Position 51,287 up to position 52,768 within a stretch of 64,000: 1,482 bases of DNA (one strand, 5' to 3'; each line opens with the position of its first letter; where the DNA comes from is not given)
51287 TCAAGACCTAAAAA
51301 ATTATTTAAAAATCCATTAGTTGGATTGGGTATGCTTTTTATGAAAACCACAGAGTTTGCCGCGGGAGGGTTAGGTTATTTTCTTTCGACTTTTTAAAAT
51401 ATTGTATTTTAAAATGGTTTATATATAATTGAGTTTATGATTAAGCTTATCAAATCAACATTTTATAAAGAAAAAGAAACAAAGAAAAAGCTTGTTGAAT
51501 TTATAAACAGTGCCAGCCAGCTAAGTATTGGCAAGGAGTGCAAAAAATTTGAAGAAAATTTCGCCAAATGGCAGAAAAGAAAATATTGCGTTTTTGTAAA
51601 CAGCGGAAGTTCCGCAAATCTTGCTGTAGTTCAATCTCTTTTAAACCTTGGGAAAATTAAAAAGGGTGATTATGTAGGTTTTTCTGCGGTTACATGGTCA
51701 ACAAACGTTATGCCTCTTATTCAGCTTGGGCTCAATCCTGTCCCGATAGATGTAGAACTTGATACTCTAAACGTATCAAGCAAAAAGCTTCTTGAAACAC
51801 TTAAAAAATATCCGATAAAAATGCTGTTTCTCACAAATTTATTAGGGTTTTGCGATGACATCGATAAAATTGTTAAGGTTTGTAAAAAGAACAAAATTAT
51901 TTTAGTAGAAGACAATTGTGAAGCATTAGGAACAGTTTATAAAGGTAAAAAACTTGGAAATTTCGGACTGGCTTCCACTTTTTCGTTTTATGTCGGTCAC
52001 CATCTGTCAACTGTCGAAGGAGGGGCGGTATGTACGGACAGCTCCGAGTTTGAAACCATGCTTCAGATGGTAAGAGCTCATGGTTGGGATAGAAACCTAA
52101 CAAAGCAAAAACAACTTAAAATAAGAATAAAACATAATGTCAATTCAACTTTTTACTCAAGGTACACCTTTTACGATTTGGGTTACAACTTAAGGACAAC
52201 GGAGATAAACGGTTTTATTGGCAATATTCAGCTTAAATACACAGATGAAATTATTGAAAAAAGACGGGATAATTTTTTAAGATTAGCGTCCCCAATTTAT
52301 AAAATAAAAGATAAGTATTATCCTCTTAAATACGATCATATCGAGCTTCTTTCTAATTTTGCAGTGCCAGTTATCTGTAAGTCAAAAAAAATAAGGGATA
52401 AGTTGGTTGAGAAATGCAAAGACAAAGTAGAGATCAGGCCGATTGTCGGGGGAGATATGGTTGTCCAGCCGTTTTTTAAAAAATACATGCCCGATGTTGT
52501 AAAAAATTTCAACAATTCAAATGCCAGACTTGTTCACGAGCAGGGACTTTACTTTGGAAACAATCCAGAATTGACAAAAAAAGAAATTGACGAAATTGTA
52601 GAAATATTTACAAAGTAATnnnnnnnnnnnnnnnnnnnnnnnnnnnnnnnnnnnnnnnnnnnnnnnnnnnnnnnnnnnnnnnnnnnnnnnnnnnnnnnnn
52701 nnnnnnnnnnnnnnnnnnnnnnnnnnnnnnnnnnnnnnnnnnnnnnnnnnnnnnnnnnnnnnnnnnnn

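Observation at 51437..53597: ColD-like 3-dehydratase (His in place of the PLP lysine, no Fe-S cysteines) next to an Fcl/ColC-like reductase: a 3,6-dideoxyhexose (colitose-type) branch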

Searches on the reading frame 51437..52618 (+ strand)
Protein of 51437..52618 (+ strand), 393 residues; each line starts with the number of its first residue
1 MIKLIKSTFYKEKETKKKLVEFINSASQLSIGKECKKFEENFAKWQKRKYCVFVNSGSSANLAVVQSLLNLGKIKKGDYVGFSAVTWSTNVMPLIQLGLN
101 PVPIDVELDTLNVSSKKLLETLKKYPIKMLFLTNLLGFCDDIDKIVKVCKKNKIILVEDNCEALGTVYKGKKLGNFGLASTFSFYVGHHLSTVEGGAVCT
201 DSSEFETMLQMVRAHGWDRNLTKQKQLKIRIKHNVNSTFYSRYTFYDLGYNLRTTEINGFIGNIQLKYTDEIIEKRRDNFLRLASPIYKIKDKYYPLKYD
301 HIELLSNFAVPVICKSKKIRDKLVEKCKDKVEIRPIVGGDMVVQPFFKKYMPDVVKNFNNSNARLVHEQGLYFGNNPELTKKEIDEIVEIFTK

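Call 6: search_protein_families(library=ncbifam, proteins=[window:51437-52618:+], max_evalue=0.00001)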
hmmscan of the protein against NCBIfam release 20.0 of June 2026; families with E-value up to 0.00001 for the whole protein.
window:51437-52618:+ (393 aa): 10 families
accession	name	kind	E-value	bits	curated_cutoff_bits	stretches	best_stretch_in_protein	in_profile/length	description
NF011936.0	PRK15407.1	equivalog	3.6e-66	223.7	423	1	27-392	59-433/440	lipopolysaccharide biosynthesis protein RfbH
TIGR03588.1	PseC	equivalog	5e-40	137.6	423.5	1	20-300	17-288/380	UDP-4-amino-4,6-dideoxy-N-acetyl-beta-L-altrosamine transaminase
TIGR04181.1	NHT_00031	hypoth_equivalog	6.6e-37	127.2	420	1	13-366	10-354/359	LegC family aminotransferase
NF008658.2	PRK11658.1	equivalog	1.6e-26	92.8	631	1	27-287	27-271/379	UDP-4-amino-4-deoxy-L-arabinose aminotransferase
NF008687.0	PRK11706.1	equivalog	1.4e-22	80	375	1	32-292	30-272/375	dTDP-4-amino-4,6-dideoxygalactose transaminase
TIGR02379.1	ECA_wecE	subfamily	6.6e-18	64.6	434.85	1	39-293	37-274/376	dTDP-4-amino-4,6-dideoxy-D-glucose transaminase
TIGR04427.1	PLP_DesI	equivalog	9.1e-15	54.6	650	1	33-222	52-234/390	dTDP-4-dehydro-6-deoxyglucose aminotransferase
TIGR00858.1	bioF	equivalog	7.5e-07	28.2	426.45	0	24-72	55-105/365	8-amino-7-oxononanoate synthase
NF006003.0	PRK08133.1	equivalog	1.7e-06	27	522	1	36-216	69-244/396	O-succinylhomoserine sulfhydrylase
NF006347.0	PRK08574.1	equivalog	4.8e-06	25.6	477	1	36-211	56-225/385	cystathionine gamma-synthase family protein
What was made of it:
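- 51437..52618 (+): ColD-type PMP/PLP-dependent NDP-4-keto-6-deoxyhexose 3-dehydratase (393 aa). His188 replaces the Schiff-base Lys. No [2Fe-2S] Cys motif. NCBIfam RfbH 224 bits, below the 423 cut-off (call 6).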

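Call 7: search_protein_families(library=pfam, proteins=[window:51437-52618:+], max_evalue=0.00001)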
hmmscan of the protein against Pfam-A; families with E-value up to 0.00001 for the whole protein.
window:51437-52618:+ (393 aa): 2 families
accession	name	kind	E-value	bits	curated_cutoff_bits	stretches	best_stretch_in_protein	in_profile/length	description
PF01041.23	DegT_DnrJ_EryC1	-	1.4e-62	212.4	19.8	1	13-391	5-359/360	DegT/DnrJ/EryC1/StrS aminotransferase family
PF01053.26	Cys_Met_Meta_PP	-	1.1e-08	34.5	27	1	36-213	55-227/381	Cys/Met metabolism PLP-dependent enzyme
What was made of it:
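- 51437..52618 (+): Pfam DegT 212 bits (call 7).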

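Call 8: search_solved_structures(query=window:51437-52618:+, show_alignments=3, max_evalue=1e-10)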
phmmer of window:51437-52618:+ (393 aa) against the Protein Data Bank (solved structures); distinct sequences matched with E-value up to 1e-10: 45.
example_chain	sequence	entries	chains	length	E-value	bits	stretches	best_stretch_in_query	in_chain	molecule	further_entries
2gms_A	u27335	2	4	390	2.8e-59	204.2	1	17-390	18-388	Putative pyridoxamine 5-phosphate-dependent dehydrase, Wbdk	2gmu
3b8x_A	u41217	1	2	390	3.1e-58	200.8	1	17-390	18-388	Pyridoxamine 5-phosphate-dependent dehydrase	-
2r0t_A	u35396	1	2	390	6.1e-58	199.8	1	17-390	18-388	Pyridoxamine 5-phosphate-dependent dehydrase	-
3gr9_A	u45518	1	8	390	6.9e-58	199.6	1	17-390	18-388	ColD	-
3bcx_A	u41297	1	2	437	4.4e-43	150.9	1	28-391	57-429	CDP-6-deoxy-L-threo-D-glycero-4-hexulose-3-dehydrase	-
3bb8_A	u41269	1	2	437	8e-42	146.7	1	28-391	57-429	CDP-4-keto-6-deoxy-D-glucose-3-dehydrase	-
9wvy_A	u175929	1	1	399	2.4e-35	125.4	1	10-283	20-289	Putative NDP-4-keto-6-deoxyglucose-3-dehydratase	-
7b0m_AAA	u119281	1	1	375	1.6e-27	99.6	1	16-373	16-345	Sugar aminotransferase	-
2fn6_A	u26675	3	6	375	1e-25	93.7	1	12-317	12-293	AMINOTRANSFERASE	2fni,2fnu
5u21_A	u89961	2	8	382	9.6e-25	90.5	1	12-293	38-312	Putative aminotransferase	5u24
3bn1_A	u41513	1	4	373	9.8e-25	90.5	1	21-220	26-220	Perosamine synthetase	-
5u1z_A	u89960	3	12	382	1e-24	90.4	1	12-293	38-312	Putative aminotransferase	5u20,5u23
7b0d_A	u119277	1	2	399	1.1e-24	90.4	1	10-219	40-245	Glutamine--scyllo-inositol transaminase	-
3dr7_A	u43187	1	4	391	1.2e-24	90.2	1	21-220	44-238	Putative perosamine synthetase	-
3dr4_A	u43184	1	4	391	1.6e-24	89.8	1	21-220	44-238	Putative perosamine synthetase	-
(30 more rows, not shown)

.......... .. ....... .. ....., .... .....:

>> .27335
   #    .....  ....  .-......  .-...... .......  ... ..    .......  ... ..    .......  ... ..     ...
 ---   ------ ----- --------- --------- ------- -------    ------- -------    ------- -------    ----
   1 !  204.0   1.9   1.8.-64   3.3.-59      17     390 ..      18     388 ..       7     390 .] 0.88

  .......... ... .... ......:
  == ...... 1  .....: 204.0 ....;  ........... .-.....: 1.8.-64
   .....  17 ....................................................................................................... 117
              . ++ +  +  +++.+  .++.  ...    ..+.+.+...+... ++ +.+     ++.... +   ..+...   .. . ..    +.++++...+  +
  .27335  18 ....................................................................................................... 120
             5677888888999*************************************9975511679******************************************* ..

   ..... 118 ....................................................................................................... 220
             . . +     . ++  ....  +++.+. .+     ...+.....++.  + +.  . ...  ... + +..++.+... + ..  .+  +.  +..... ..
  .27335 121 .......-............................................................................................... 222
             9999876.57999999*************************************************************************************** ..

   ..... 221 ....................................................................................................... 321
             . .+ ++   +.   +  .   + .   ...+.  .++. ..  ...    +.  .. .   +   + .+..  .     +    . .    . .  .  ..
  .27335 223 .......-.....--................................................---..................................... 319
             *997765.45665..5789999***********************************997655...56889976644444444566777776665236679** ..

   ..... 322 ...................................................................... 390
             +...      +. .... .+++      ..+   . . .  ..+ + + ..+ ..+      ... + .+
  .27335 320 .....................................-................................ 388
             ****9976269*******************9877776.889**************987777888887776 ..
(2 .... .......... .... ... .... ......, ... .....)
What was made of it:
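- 51437..52618 (+): PDB ColD 2gms 204 bits, E 2.8e-59, versus E1 3bcx 151 bits (call 8).
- On ColD-type (Fe-S-independent) NDP-sugar 3-dehydratase: 2gms E 2.8e-59 over residues 17-390 (call 8).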

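Call 15: find_homologous_proteins(query=window:51437-52618:+, max_evalue=1e-20)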
Query window:51437-52618:+ (393 aa): 6397 proteins with E <= 1e-20 among 8000 candidates; the best 120 are listed.
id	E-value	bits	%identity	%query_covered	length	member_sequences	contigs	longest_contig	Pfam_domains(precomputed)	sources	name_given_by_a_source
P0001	1.9e-238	809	89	100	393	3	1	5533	PF01053.27,PF01041.24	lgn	-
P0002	2.7e-230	782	86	100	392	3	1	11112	PF01053.27,PF01041.24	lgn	-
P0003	1.6e-229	779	85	100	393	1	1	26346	PF01053.27,PF01041.24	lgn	-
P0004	1.2e-228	777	84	100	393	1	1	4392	PF01053.27,PF01041.24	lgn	-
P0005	6.7e-228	774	83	100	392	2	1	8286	PF01053.27,PF01041.24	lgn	-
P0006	1.0e-225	767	83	100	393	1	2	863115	PF01053.27,PF01041.24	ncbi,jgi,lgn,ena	-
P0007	1.1e-225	767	83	100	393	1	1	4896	PF01053.27,PF01041.24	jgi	-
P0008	2.0e-225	766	83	100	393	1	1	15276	PF01053.27,PF01041.24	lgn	-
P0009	3.4e-225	765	83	100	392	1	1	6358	PF01053.27,PF01041.24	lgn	-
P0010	1.0e-223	760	83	100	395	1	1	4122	PF01053.27,PF01041.24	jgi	-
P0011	4.8e-223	758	83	100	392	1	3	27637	PF01053.27,PF01041.24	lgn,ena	-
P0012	8.2e-219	744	81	100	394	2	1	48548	PF01053.27,PF01041.24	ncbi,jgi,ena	-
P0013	4.9e-218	742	82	100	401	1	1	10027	PF01053.27,PF01041.24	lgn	-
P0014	1.2e-217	740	80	100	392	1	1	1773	PF01053.27,PF01041.24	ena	-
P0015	1.7e-216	737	79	100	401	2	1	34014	PF01053.27,PF01041.24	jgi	jgi:CDP-4-dehydro-6-deoxyglucose reductase, E1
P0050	3.2e-211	719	78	100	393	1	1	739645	PF01053.27,PF01041.24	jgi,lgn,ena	-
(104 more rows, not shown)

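Call 16: find_encoding_contigs(protein=P0006, flank=10000, max_places=3)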
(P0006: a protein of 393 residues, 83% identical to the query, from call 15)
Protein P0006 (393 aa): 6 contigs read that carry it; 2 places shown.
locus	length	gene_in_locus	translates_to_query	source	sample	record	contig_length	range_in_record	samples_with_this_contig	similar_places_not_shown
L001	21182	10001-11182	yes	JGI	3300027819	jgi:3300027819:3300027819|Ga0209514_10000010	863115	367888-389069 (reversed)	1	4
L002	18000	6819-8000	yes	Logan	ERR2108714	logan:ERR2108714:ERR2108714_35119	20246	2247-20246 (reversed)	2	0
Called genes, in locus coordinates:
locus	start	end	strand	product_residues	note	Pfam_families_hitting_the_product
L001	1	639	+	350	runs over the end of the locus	PF13439:Glyco_transf_4, PF13579:Glyco_trans_4_4 (weak), PF00534:Glycos_transf_1, PF13692:Glyco_trans_1_4, PF13524:Glyco_trans_1_2 (weak), PF20706:GT4-conflict (weak)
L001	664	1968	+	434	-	PF13440:Polysacc_synt_3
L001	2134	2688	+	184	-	PF00908:dTDP_sugar_isom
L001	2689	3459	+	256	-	PF00535:Glycos_transf_2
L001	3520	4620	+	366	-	PF13439:Glyco_transf_4, PF20706:GT4-conflict, PF00534:Glycos_transf_1, PF13692:Glyco_trans_1_4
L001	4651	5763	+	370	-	PF00155:Aminotran_1_2, PF01041:DegT_DnrJ_EryC1, PF00266:Aminotran_5 (weak)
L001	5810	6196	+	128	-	PF14667:Polysacc_synt_C, PF00190:Cupin_1 (weak), PF07883:Cupin_2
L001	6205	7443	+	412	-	PF08421:Methyltransf_13, PF13489:Methyltransf_23, PF08241:Methyltransf_11 (faint), PF08242:Methyltransf_12 (weak), PF08484:Methyltransf_14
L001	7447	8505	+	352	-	PF01073:3Beta_HSD, PF01370:Epimerase, PF02719:Polysacc_synt_2 (faint), PF16363:GDP_Man_Dehyd, PF07993:NAD_binding_4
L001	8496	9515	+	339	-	PF00535:Glycos_transf_2, PF13641:Glyco_tranf_2_3 (weak)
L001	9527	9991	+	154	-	PF25084:LbH_EIF2B, PF25087:GMPPB_C (weak), PF00132:Hexapep, PF14602:Hexapep_2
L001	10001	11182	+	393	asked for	PF01041:DegT_DnrJ_EryC1, PF01053:Cys_Met_Meta_PP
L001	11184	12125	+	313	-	PF01370:Epimerase, PF02719:Polysacc_synt_2 (faint), PF04321:RmlD_sub_bind (faint), PF01073:3Beta_HSD (weak), PF07993:NAD_binding_4 (faint), PF13460:NAD_binding_10 (weak), PF16363:GDP_Man_Dehyd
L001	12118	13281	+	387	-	PF00534:Glycos_transf_1, PF13692:Glyco_trans_1_4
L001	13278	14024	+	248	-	PF02353:CMAS (weak), PF03848:TehB, PF13489:Methyltransf_23, PF05175:MTS, PF13847:Methyltransf_31, PF08241:Methyltransf_11, PF08242:Methyltransf_12, PF13649:Methyltransf_25, +7 more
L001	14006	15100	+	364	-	PF00535:Glycos_transf_2, PF10111:Glyco_tranf_2_2, PF13641:Glyco_tranf_2_3, PF13632:Glyco_trans_2_3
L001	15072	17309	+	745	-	-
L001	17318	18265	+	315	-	-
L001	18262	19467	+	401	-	PF13439:Glyco_transf_4, PF00534:Glycos_transf_1, PF13692:Glyco_trans_1_4, PF13524:Glyco_trans_1_2, PF20706:GT4-conflict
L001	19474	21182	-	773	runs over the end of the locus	-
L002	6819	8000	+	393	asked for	PF01041:DegT_DnrJ_EryC1, PF01053:Cys_Met_Meta_PP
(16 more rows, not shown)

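Call 17: find_encoding_contigs(protein=P0050, flank=10000, max_places=3)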
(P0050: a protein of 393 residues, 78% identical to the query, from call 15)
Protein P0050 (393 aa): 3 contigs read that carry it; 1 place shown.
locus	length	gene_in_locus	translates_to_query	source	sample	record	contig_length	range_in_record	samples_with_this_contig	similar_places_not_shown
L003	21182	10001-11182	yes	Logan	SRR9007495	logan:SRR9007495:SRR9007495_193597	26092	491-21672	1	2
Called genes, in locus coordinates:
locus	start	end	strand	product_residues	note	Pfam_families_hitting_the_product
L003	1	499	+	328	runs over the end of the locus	?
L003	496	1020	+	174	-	-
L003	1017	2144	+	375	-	PF26314:MptA_B_family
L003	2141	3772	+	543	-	PF10131:PTPS_related, PF09586:YfhO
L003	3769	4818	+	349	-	PF13439:Glyco_transf_4, PF00534:Glycos_transf_1, PF13692:Glyco_trans_1_4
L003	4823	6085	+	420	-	PF01943:Polysacc_synt (weak)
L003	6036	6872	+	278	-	PF00535:Glycos_transf_2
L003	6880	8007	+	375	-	PF13439:Glyco_transf_4, PF20706:GT4-conflict, PF00534:Glycos_transf_1, PF13692:Glyco_trans_1_4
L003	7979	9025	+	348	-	PF00535:Glycos_transf_2, PF13641:Glyco_tranf_2_3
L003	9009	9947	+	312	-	PF01073:3Beta_HSD, PF01370:Epimerase, PF04321:RmlD_sub_bind, PF16363:GDP_Man_Dehyd, PF02719:Polysacc_synt_2, PF07993:NAD_binding_4 (weak)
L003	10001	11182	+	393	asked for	PF01041:DegT_DnrJ_EryC1, PF01053:Cys_Met_Meta_PP (weak)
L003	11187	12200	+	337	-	PF01073:3Beta_HSD, PF01370:Epimerase, PF02719:Polysacc_synt_2 (faint), PF05368:NmrA, PF07993:NAD_binding_4, PF13460:NAD_binding_10, PF16363:GDP_Man_Dehyd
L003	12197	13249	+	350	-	PF01370:Epimerase, PF02719:Polysacc_synt_2, PF04321:RmlD_sub_bind, PF16363:GDP_Man_Dehyd, PF07993:NAD_binding_4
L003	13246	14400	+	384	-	PF00534:Glycos_transf_1, PF13692:Glyco_trans_1_4, PF26337:Gtf3_C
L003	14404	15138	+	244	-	PF03848:TehB (weak), PF01209:Ubie_methyltran, PF13489:Methyltransf_23, PF05175:MTS (weak), PF13847:Methyltransf_31, PF08241:Methyltransf_11, PF08242:Methyltransf_12, PF13649:Methyltransf_25, +2 more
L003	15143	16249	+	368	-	-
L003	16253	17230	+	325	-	PF00535:Glycos_transf_2, PF10111:Glyco_tranf_2_2 (weak), PF13506:Glyco_transf_21, PF13641:Glyco_tranf_2_3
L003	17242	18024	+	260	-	PF00483:NTP_transferase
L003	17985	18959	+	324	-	PF00106:adh_short (faint), PF01073:3Beta_HSD, PF01370:Epimerase, PF02719:Polysacc_synt_2, PF04321:RmlD_sub_bind, PF16363:GDP_Man_Dehyd, PF07993:NAD_binding_4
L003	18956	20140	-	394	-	PF03102:NeuB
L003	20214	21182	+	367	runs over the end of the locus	PF01761:DHQ_synthase, PF24621:DHQS_C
